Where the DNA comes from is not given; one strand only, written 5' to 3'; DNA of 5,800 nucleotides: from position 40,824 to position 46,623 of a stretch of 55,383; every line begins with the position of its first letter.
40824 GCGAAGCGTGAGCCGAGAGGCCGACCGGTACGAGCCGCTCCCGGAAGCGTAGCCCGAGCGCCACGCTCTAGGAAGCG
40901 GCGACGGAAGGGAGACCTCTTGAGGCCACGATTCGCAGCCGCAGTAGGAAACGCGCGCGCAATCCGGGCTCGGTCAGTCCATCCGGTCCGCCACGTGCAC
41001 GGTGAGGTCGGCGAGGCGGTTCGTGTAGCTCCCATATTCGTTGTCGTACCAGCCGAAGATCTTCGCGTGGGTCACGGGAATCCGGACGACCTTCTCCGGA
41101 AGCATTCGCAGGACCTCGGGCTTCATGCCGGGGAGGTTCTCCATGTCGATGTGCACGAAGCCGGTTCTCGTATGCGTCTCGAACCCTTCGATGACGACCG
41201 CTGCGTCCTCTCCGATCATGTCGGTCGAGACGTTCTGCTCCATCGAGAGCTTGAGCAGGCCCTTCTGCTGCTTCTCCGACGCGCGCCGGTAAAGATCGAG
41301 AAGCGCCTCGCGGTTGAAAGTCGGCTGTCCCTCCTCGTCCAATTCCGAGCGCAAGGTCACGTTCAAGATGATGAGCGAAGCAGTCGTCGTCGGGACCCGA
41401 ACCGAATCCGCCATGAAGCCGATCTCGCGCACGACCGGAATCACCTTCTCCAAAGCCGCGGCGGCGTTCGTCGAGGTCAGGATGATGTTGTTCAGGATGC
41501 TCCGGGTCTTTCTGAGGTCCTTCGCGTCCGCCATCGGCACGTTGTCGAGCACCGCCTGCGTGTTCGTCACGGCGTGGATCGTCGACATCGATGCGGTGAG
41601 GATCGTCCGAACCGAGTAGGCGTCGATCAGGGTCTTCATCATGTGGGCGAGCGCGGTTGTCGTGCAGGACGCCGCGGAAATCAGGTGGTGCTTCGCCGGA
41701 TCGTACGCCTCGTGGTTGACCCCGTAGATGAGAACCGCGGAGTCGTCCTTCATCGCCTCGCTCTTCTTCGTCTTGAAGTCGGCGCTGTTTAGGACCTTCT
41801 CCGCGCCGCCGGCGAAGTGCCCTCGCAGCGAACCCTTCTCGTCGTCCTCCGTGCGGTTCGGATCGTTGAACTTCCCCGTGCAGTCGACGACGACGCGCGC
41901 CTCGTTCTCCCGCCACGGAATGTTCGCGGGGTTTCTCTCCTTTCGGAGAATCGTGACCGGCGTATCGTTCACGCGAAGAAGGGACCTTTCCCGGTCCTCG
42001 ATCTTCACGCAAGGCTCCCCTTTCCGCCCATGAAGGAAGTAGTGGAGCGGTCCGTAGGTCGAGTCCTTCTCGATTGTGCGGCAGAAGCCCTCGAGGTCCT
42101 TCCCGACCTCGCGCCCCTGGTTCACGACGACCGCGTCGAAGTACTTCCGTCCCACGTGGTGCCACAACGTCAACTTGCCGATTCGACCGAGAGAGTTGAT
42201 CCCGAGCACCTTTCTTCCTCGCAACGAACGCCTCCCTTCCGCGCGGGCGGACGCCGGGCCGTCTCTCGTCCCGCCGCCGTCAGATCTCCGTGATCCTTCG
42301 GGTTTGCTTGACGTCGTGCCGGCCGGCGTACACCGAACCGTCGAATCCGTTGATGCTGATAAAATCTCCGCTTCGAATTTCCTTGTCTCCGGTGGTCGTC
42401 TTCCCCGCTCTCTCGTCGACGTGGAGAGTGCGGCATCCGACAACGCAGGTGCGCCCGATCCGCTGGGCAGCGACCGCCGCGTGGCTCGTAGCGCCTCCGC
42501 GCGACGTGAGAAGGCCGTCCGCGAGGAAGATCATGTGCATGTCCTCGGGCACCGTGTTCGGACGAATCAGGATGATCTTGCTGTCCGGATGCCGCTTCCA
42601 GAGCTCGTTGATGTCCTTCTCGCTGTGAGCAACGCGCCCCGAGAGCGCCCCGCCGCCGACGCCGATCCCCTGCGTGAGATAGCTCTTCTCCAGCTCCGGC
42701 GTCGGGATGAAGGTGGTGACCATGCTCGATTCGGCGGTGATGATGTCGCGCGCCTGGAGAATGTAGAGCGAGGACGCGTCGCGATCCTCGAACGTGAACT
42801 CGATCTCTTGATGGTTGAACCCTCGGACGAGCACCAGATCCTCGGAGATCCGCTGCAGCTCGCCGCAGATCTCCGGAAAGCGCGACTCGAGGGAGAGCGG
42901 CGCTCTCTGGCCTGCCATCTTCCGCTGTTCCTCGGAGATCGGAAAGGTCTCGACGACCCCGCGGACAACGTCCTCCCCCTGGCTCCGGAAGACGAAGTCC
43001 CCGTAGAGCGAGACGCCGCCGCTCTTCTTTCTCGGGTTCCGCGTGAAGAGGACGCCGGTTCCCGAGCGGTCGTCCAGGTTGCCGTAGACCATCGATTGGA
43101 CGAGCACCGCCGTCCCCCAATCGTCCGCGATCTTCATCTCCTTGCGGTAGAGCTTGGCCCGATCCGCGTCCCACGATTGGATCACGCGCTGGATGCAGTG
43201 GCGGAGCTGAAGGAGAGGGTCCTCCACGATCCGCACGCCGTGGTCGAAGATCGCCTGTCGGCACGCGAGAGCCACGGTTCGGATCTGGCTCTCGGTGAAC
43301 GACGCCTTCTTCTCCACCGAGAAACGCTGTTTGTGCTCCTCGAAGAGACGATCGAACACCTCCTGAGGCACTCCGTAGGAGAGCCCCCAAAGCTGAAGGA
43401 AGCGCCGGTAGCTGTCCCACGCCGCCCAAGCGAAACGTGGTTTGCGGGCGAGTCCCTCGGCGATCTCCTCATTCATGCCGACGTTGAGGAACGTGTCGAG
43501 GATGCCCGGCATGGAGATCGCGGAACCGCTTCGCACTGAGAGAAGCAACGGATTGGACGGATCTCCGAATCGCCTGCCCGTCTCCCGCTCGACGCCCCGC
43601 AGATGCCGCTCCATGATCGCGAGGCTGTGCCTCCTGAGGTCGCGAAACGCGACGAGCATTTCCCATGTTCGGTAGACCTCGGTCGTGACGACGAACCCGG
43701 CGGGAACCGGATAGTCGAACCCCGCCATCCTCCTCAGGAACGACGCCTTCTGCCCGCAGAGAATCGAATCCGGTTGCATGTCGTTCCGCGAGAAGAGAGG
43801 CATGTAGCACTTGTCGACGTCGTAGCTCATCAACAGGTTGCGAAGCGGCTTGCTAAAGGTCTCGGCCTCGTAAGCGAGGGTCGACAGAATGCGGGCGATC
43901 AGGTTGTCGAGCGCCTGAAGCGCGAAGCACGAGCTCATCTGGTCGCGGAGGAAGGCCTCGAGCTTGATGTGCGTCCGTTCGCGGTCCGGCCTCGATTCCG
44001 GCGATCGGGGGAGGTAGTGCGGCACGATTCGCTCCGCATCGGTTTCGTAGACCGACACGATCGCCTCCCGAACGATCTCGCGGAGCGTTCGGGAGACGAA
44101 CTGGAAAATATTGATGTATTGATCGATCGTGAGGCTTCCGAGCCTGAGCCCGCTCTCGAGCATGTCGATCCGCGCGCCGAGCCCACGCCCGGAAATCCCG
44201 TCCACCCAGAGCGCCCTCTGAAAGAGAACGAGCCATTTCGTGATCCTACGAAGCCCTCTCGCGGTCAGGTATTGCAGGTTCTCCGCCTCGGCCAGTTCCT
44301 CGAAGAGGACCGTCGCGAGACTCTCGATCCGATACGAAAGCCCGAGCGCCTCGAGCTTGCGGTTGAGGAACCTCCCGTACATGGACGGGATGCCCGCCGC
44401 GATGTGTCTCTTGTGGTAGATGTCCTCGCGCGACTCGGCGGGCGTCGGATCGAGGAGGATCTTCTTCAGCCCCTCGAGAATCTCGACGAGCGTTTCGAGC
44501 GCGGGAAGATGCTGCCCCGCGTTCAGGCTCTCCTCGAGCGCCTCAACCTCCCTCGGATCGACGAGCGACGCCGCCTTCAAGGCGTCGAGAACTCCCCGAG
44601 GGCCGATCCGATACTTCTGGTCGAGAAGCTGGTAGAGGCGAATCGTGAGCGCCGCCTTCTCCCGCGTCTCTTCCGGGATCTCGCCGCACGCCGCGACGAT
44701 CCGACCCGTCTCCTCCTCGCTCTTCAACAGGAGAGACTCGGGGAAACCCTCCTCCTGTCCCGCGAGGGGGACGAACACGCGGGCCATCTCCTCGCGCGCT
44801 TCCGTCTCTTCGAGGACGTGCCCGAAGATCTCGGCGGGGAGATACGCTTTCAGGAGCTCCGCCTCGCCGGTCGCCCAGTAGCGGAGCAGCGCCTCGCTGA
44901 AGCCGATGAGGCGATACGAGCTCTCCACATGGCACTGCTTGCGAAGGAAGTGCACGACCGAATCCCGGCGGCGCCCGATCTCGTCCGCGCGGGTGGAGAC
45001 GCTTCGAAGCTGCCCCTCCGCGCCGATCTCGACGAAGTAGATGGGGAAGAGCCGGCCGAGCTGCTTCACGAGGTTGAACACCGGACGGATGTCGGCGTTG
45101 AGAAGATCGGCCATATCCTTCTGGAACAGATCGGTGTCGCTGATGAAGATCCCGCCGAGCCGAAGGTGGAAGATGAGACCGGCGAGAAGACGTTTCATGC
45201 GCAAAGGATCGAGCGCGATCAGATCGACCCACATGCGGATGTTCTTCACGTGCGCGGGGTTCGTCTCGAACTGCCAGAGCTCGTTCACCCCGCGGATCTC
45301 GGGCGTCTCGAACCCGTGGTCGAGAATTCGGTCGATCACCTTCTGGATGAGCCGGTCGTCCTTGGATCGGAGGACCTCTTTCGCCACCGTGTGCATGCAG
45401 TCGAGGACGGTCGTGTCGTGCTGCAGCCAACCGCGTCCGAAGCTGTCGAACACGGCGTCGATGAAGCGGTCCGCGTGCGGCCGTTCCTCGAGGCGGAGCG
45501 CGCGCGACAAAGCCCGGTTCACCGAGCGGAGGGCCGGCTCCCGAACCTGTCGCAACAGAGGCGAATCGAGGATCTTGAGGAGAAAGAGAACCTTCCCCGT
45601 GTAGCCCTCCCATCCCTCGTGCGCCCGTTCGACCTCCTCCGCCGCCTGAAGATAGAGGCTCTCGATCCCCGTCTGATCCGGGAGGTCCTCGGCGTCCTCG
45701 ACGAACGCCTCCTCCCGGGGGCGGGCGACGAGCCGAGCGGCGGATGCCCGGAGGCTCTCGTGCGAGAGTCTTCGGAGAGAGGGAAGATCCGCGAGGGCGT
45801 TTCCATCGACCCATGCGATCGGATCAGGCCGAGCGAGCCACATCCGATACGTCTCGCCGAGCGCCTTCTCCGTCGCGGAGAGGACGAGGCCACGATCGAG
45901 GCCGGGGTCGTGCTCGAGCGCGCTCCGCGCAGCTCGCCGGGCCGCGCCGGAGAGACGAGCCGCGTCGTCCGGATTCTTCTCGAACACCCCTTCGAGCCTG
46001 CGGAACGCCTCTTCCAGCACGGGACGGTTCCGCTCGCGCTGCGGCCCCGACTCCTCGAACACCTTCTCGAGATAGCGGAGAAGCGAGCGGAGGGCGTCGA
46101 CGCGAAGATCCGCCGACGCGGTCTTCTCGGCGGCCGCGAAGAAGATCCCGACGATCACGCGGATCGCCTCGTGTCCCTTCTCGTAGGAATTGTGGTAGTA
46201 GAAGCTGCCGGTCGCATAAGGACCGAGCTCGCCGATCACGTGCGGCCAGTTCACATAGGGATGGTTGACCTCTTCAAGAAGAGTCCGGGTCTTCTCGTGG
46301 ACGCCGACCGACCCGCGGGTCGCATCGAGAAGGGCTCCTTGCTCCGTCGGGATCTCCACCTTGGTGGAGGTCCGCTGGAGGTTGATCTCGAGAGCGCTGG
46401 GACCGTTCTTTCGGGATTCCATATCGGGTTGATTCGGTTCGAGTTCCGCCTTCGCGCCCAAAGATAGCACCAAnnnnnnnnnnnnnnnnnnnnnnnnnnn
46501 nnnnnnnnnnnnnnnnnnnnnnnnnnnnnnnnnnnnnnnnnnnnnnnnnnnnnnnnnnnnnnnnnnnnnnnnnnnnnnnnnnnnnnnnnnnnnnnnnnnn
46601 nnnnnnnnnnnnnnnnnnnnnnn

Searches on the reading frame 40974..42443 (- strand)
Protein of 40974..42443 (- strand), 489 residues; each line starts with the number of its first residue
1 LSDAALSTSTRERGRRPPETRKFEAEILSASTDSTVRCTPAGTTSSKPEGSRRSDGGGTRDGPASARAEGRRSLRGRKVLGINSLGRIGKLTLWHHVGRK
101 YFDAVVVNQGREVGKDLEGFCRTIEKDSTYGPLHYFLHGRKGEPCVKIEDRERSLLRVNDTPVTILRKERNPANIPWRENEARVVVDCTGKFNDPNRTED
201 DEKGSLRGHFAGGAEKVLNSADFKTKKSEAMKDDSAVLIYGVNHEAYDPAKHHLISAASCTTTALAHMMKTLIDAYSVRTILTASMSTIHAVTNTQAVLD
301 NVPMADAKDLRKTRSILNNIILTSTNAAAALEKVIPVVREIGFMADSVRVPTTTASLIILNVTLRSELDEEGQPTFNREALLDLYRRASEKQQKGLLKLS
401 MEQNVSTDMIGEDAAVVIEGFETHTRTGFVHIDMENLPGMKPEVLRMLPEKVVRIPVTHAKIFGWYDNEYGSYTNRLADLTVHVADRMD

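Call 13: search_protein_families(library=pfam, proteins=[window:40974-42443:-], max_evalue=0.001)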
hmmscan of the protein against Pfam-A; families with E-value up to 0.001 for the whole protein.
window:40974-42443:- (489 aa): 2 families
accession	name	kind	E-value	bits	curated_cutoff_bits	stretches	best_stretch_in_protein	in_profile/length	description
PF02800.25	Gp_dh_C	-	2e-21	76.6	24.4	1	265-425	1-146/158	Glyceraldehyde 3-phosphate dehydrogenase, C-terminal domain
PF00044.30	Gp_dh_N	-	4.5e-14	53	31.7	1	80-194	3-100/101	Glyceraldehyde 3-phosphate dehydrogenase, NAD binding domain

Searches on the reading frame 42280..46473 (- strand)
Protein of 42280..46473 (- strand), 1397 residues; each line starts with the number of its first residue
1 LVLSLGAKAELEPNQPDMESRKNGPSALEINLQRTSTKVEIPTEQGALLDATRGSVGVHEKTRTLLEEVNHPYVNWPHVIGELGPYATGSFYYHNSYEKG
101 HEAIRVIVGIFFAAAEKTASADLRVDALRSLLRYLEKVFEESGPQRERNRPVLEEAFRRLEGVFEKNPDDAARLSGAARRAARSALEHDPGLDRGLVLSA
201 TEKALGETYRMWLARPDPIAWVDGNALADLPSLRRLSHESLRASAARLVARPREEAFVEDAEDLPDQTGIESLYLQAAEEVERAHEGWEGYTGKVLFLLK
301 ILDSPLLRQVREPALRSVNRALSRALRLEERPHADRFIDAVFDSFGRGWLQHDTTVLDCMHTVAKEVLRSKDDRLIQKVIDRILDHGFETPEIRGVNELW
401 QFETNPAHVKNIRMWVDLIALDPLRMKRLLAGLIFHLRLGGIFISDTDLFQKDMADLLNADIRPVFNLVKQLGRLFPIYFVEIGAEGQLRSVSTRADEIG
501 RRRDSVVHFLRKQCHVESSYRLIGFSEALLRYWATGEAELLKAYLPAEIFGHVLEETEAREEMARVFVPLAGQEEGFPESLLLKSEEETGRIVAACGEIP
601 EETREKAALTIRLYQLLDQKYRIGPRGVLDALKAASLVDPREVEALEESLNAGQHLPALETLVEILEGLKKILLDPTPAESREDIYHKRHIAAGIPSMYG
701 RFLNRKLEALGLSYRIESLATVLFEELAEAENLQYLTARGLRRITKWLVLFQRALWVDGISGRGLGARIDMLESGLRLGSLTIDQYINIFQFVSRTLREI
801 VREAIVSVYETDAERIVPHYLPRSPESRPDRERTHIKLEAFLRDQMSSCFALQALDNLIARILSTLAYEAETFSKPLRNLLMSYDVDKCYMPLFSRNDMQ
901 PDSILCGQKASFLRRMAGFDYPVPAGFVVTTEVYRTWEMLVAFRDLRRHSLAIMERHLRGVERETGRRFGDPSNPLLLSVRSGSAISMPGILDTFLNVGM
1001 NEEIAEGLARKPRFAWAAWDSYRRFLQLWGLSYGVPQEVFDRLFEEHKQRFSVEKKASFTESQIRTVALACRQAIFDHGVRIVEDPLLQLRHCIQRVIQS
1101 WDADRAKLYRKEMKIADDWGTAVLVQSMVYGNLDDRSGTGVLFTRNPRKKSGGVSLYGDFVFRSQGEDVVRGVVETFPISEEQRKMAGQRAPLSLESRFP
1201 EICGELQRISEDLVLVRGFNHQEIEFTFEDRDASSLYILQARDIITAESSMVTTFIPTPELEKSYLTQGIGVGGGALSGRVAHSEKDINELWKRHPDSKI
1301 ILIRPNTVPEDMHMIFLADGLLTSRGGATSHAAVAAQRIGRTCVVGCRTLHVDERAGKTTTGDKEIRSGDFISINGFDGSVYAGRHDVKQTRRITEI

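Call 13: search_protein_families(library=pfam, proteins=[window:42280-46473:-], max_evalue=0.001)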
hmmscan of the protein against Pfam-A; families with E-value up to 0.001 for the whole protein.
window:42280-46473:- (1397 aa): 2 families
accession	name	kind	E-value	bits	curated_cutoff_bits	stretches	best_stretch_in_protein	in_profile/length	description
PF01326.24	PPDK_N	-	6.1e-27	95.2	27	1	954-1186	81-241/328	Pyruvate phosphate dikinase, AMP/ATP-binding domain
PF00391.29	PEP-utilizers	-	1.8e-14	53.5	23.1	1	1299-1379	4-72/72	PEP-utilising enzyme, mobile domain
